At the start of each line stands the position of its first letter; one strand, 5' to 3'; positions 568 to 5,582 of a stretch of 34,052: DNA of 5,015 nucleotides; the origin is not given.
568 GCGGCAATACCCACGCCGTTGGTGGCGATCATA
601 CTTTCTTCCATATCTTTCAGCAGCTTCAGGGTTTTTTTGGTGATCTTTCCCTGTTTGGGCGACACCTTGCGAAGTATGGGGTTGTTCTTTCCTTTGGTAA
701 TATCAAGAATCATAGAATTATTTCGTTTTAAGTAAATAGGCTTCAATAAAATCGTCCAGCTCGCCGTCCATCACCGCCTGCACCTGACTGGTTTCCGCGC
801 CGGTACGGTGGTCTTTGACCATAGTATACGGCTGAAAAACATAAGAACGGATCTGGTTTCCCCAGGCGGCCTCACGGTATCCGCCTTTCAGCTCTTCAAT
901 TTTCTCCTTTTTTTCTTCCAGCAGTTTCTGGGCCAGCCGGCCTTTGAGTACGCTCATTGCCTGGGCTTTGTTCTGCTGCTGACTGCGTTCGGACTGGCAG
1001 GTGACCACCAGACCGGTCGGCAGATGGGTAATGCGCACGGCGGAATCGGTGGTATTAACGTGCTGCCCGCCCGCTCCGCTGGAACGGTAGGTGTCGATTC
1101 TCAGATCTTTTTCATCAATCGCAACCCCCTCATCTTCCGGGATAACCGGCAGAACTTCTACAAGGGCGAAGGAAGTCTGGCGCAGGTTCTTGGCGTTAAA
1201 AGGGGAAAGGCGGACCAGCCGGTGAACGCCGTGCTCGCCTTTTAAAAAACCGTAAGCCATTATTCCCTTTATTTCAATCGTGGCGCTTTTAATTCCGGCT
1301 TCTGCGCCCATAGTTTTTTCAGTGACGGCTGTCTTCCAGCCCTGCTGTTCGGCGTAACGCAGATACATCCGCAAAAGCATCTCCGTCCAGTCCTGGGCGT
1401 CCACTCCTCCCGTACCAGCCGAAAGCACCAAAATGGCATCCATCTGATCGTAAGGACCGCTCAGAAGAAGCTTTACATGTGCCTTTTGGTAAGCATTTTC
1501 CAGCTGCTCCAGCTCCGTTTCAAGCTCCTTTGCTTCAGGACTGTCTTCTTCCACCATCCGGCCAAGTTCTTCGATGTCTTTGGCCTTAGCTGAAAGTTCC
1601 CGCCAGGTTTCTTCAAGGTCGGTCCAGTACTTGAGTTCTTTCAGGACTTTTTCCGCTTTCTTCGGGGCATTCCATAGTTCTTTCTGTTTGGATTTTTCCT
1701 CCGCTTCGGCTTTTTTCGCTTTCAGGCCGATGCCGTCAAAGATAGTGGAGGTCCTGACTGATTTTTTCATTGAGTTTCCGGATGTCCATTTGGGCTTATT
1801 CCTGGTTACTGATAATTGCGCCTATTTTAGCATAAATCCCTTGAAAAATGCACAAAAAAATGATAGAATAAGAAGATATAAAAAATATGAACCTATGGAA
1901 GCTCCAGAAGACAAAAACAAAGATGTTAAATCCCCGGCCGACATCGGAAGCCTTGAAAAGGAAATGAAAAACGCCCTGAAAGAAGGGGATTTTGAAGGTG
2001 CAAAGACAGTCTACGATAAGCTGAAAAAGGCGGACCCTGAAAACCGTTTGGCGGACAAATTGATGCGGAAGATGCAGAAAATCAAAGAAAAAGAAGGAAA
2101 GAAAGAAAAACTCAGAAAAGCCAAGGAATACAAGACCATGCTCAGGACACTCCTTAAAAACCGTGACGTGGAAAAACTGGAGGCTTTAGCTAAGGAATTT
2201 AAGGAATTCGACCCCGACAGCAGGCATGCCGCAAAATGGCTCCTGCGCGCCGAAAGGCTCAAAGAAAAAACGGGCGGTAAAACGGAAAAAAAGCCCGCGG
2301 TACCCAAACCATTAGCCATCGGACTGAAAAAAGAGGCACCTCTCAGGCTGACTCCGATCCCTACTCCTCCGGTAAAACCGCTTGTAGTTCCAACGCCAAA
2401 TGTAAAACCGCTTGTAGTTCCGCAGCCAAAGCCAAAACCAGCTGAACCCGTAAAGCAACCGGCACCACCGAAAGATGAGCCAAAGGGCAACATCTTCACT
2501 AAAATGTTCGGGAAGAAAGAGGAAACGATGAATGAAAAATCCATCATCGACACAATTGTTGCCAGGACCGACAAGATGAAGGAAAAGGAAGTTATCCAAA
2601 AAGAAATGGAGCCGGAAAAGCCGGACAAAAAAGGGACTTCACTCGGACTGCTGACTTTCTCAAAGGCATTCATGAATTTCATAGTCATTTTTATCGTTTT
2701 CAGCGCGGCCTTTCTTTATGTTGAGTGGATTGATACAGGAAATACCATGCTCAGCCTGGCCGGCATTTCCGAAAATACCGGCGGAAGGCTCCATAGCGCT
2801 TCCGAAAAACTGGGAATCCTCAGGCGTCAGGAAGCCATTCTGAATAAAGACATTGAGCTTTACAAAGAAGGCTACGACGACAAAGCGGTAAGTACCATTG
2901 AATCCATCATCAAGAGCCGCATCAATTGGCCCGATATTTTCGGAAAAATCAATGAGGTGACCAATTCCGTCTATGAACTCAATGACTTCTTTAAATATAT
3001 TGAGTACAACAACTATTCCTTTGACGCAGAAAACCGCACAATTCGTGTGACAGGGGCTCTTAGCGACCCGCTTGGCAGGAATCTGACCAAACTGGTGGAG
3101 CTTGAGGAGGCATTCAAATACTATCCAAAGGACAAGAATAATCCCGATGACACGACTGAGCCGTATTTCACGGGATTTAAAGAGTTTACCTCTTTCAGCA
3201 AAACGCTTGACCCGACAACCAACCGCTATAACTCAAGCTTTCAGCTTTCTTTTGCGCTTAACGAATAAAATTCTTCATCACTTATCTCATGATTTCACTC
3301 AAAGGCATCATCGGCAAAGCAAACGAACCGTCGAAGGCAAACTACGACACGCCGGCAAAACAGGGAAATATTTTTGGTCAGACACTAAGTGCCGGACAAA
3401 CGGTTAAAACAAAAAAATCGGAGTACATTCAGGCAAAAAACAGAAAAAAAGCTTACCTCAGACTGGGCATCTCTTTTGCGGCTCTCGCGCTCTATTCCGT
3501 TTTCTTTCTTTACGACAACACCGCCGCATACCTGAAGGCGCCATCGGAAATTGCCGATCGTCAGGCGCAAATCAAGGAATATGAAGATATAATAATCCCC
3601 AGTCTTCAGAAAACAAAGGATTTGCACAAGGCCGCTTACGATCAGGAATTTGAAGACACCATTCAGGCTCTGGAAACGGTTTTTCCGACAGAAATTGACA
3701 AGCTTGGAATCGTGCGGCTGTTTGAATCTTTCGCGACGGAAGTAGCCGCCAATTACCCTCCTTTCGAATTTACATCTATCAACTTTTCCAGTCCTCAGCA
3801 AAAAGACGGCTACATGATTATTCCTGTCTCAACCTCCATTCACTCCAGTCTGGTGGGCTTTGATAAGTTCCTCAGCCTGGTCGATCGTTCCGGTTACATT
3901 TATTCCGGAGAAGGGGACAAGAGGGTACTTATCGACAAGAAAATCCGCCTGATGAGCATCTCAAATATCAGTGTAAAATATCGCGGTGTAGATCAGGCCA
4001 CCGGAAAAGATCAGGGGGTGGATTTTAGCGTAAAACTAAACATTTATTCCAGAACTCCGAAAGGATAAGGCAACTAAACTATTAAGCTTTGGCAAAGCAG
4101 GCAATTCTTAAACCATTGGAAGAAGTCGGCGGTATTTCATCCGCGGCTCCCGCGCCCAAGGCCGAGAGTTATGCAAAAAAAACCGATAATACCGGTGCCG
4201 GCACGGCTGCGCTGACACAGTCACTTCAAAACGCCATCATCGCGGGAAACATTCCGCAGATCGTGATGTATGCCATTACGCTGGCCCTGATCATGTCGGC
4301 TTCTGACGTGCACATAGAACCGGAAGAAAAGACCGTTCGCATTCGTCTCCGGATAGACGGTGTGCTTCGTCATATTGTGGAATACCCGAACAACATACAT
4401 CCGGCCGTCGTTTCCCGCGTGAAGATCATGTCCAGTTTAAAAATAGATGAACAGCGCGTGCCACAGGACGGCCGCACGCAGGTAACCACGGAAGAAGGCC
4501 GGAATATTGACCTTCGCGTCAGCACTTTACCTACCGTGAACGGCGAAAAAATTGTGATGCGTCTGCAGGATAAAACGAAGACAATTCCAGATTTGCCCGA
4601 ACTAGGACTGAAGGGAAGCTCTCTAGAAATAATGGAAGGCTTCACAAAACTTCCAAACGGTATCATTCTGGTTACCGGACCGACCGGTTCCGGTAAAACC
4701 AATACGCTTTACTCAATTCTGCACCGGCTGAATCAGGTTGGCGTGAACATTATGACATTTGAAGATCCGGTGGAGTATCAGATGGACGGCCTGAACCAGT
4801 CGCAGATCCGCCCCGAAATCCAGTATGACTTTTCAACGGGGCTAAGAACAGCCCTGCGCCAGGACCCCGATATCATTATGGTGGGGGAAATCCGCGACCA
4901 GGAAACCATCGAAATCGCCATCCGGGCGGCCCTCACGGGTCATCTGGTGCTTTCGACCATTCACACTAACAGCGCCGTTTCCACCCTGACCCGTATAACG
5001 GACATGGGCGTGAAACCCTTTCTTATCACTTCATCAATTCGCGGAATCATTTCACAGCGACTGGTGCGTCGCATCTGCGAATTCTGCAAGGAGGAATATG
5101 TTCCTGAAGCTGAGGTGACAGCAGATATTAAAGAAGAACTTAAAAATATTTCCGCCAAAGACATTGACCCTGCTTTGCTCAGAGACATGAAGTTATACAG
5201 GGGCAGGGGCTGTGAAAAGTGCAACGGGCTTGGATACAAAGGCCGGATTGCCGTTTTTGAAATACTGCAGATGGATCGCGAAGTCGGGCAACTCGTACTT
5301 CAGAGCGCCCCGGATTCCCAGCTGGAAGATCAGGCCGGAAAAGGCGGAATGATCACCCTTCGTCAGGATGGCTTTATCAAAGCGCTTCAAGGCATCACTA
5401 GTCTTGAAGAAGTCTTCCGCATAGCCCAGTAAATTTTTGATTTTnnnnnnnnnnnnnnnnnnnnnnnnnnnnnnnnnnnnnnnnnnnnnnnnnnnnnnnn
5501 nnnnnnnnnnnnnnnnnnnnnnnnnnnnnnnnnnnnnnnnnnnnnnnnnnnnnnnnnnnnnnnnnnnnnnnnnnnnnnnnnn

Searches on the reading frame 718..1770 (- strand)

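Call 90: search_protein_families(library=pfam, proteins=[window:718-1770:-], max_evalue=0.01)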
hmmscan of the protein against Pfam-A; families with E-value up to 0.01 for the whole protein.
window:718-1770:- (350 aa): 3 families
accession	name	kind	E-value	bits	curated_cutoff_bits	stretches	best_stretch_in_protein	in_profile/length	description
PF03462.23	PCRF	-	4.6e-52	177.1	24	1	17-204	2-194/194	PCRF domain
PF00472.26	RF-1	-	1.4e-42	144.8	35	1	215-322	4-116/116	RF-1 domain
PF02815.25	MIR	-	0.0075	16.6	25.6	0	226-273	121-170/185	MIR domain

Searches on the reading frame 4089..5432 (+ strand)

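Call 35: search_protein_families(library=pfam, proteins=[window:4089-5432:+], max_evalue=0.001)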
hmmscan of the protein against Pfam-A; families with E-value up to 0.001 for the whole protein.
window:4089-5432:+ (447 aa): 3 families
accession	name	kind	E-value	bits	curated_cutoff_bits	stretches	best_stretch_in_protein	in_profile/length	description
PF00437.27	T2SSE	-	2.7e-127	424.9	24.9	1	54-444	7-370/370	Type II/IV secretion system protein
PF03266.21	NTPase_1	-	0.00014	22.2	23.9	0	193-222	2-31/168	NTPase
PF13401.12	AAA_22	-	0.00039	21.2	27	1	190-248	5-58/130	AAA domain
